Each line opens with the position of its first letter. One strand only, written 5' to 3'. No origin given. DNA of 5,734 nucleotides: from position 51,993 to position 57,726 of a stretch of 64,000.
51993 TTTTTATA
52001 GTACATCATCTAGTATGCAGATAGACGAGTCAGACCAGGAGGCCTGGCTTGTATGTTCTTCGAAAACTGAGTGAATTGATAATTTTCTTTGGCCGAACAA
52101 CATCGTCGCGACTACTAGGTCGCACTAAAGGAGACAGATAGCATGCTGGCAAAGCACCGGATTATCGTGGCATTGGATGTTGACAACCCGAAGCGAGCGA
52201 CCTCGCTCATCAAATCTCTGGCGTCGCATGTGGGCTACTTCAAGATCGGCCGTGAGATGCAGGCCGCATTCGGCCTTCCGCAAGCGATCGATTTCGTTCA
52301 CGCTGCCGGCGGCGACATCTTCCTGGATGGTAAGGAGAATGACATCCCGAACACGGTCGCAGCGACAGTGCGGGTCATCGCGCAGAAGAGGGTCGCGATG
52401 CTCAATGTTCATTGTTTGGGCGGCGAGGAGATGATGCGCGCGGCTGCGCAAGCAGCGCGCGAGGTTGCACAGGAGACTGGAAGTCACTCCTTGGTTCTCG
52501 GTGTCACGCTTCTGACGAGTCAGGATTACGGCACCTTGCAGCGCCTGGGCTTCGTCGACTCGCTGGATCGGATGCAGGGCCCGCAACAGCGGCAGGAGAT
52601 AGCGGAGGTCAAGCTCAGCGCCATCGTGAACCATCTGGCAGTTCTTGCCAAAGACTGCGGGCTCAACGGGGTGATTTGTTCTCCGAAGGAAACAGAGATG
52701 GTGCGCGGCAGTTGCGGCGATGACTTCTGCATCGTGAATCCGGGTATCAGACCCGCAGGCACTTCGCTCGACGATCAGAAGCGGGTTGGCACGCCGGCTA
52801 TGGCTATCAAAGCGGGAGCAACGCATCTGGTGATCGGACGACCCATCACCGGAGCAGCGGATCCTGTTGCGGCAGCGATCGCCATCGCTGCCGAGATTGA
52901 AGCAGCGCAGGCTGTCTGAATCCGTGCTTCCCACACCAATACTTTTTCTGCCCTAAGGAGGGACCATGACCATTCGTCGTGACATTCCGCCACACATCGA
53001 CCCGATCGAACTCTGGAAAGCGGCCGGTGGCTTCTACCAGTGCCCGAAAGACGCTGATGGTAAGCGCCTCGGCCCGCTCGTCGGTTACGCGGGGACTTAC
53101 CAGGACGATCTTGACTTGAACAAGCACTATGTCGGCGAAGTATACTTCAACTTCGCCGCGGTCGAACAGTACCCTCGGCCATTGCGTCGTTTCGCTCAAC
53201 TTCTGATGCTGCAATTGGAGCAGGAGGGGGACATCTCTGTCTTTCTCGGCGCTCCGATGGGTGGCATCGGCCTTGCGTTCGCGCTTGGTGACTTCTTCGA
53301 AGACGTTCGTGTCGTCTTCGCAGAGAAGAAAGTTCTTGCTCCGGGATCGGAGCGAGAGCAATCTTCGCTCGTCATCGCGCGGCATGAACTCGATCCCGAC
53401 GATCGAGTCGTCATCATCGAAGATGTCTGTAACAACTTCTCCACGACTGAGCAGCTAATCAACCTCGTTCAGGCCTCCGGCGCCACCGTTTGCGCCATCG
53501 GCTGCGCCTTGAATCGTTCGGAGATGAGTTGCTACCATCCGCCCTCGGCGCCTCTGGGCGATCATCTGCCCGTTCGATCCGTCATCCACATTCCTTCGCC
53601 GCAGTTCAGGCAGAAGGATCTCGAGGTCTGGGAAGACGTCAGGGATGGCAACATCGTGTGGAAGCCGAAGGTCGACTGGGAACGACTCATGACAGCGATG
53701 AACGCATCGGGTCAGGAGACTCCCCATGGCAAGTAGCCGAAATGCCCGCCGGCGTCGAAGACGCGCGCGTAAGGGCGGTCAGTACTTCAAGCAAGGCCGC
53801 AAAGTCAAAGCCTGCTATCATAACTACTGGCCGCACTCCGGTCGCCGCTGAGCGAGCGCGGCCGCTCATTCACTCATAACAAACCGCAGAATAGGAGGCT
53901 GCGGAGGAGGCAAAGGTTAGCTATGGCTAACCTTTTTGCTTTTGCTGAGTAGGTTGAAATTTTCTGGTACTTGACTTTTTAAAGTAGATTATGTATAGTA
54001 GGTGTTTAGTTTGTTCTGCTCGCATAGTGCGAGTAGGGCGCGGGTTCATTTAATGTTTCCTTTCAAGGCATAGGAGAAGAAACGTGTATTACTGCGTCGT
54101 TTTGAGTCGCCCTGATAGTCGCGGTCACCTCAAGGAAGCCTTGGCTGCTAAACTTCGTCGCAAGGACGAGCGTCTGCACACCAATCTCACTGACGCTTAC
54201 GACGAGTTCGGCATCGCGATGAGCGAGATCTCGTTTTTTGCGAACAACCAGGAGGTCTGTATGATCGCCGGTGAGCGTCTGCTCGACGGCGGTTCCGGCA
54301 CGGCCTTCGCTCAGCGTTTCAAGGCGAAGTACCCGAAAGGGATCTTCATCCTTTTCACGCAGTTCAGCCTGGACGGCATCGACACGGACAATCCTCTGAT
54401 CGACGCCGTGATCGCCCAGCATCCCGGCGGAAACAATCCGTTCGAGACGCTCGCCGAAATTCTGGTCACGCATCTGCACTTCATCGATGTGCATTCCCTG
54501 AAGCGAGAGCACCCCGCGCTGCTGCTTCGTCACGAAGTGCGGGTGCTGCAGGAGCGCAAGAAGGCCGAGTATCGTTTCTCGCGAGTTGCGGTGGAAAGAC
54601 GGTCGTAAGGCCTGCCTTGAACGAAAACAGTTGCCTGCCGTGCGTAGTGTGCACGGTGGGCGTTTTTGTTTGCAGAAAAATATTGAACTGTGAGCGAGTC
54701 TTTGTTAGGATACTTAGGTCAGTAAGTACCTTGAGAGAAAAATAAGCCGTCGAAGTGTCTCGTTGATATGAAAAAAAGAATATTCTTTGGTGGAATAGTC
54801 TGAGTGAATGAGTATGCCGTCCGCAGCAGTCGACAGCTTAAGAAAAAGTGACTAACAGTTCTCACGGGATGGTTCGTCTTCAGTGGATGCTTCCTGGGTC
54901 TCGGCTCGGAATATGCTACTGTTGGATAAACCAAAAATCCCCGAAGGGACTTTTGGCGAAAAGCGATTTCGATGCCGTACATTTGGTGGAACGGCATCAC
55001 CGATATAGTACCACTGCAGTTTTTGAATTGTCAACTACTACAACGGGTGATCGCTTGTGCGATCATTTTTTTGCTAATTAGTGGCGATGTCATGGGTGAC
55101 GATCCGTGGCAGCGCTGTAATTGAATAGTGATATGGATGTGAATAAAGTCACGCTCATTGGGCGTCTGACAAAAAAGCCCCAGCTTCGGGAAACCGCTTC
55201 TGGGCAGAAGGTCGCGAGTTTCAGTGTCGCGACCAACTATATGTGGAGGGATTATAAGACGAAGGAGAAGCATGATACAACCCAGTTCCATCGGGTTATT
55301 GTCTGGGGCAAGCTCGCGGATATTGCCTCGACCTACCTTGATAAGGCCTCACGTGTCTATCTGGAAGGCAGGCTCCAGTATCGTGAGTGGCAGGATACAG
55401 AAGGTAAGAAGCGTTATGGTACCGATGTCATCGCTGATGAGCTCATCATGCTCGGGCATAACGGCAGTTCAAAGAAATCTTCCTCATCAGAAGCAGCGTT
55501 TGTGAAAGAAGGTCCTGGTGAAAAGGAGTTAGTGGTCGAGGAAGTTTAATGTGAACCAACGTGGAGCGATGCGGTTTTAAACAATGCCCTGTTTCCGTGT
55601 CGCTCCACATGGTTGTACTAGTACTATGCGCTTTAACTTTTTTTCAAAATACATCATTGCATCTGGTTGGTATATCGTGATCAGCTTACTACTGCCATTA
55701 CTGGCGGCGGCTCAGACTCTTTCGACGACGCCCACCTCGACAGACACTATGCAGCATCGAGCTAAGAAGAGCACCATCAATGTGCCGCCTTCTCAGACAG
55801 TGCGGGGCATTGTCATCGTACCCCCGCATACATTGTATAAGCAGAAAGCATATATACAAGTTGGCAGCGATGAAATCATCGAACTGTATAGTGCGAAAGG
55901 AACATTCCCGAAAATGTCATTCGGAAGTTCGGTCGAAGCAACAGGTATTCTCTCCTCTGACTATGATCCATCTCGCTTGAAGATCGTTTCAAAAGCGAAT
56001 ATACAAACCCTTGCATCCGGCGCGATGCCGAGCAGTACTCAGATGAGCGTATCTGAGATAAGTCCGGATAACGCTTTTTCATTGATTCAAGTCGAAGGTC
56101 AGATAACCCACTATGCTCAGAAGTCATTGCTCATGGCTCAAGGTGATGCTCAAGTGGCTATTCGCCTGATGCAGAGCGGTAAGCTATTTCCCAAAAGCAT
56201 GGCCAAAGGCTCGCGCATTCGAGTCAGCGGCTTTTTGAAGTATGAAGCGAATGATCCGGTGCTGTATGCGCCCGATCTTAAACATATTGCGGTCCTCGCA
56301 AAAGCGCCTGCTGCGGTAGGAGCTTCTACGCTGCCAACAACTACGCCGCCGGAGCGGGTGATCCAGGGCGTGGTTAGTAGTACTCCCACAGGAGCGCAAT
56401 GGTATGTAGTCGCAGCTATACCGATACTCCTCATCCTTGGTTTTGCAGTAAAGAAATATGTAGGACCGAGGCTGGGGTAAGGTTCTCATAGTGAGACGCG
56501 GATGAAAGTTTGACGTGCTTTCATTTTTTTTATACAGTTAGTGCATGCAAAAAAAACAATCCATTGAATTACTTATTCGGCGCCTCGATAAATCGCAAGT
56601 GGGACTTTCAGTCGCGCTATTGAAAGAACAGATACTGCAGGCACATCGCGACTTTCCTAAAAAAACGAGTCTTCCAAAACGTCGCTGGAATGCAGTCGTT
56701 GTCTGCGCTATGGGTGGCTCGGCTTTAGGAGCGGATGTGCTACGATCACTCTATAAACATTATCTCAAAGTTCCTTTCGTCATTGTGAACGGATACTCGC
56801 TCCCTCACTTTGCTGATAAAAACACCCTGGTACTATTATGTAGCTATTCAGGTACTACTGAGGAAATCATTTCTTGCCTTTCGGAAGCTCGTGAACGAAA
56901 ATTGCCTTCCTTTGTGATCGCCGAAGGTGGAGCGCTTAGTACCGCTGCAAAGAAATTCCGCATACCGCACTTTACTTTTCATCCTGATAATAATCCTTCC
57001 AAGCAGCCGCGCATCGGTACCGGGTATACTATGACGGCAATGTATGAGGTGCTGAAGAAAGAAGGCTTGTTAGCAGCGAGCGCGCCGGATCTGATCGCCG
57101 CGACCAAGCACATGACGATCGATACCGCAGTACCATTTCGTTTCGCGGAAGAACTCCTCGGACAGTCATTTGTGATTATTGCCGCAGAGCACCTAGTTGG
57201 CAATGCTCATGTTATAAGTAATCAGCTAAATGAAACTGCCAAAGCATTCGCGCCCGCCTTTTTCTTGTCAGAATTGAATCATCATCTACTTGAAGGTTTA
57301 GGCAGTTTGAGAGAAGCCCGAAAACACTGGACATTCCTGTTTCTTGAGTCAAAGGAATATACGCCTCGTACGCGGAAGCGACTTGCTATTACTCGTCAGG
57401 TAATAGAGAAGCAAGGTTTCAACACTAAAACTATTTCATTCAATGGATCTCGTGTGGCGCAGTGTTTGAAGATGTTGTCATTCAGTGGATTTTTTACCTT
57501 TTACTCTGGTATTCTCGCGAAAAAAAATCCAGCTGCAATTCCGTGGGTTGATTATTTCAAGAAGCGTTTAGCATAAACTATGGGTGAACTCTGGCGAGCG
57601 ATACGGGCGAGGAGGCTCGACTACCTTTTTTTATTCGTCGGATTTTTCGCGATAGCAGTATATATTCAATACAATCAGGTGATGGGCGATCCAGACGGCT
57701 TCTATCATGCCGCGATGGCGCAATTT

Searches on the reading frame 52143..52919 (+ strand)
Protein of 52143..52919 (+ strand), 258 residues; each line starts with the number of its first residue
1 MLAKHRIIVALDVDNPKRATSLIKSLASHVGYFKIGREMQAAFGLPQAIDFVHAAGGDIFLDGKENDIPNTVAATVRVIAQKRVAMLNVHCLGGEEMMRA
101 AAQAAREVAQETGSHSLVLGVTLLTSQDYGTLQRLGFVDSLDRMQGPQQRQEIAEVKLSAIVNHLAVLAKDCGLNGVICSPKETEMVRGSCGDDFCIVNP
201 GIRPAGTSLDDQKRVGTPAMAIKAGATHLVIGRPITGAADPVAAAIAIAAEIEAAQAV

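Call 71: search_protein_families(library=pfam, proteins=[window:52143-52919:+], max_evalue=0.001)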
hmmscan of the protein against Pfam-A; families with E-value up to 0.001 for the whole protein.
window:52143-52919:+ (258 aa): 1 family
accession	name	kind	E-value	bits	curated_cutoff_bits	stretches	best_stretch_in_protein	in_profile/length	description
PF00215.30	OMPdecase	-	1.1e-46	159.9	27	1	6-246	2-219/221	Orotidine 5'-phosphate decarboxylase / HUMPS family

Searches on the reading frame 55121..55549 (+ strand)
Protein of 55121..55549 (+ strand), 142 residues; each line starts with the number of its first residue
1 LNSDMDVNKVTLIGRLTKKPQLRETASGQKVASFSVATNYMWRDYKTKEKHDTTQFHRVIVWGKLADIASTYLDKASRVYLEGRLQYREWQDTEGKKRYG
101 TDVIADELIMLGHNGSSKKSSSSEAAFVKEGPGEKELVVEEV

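Call 71: search_protein_families(library=pfam, proteins=[window:55121-55549:+], max_evalue=0.001)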
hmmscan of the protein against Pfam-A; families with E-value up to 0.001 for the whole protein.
window:55121-55549:+ (142 aa): 1 family
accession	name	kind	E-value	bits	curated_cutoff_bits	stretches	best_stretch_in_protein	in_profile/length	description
PF00436.31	SSB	-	1.2e-36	125.3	26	1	7-110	1-103/104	Single-strand binding protein family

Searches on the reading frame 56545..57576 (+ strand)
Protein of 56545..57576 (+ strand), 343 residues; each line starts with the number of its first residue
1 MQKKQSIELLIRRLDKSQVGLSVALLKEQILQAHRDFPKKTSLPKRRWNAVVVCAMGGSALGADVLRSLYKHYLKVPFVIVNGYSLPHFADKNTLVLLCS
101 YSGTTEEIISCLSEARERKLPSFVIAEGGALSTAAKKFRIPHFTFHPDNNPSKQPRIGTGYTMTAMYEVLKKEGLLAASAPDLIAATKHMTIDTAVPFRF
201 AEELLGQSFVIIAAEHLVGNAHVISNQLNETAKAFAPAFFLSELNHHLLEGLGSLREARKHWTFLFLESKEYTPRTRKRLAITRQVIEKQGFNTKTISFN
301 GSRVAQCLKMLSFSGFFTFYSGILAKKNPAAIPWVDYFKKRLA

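Call 71: search_protein_families(library=pfam, proteins=[window:56545-57576:+], max_evalue=0.001)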
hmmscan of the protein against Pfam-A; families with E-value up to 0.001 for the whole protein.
window:56545-57576:+ (343 aa): 2 families
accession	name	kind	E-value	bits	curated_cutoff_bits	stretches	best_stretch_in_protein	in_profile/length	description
PF10432.14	bact-PGI_C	-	3.5e-20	72.9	24.5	1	200-342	8-151/151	Bacterial phospho-glucose isomerase C-terminal SIS domain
PF01380.27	SIS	-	1.6e-05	25.1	25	1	47-134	4-95/131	SIS domain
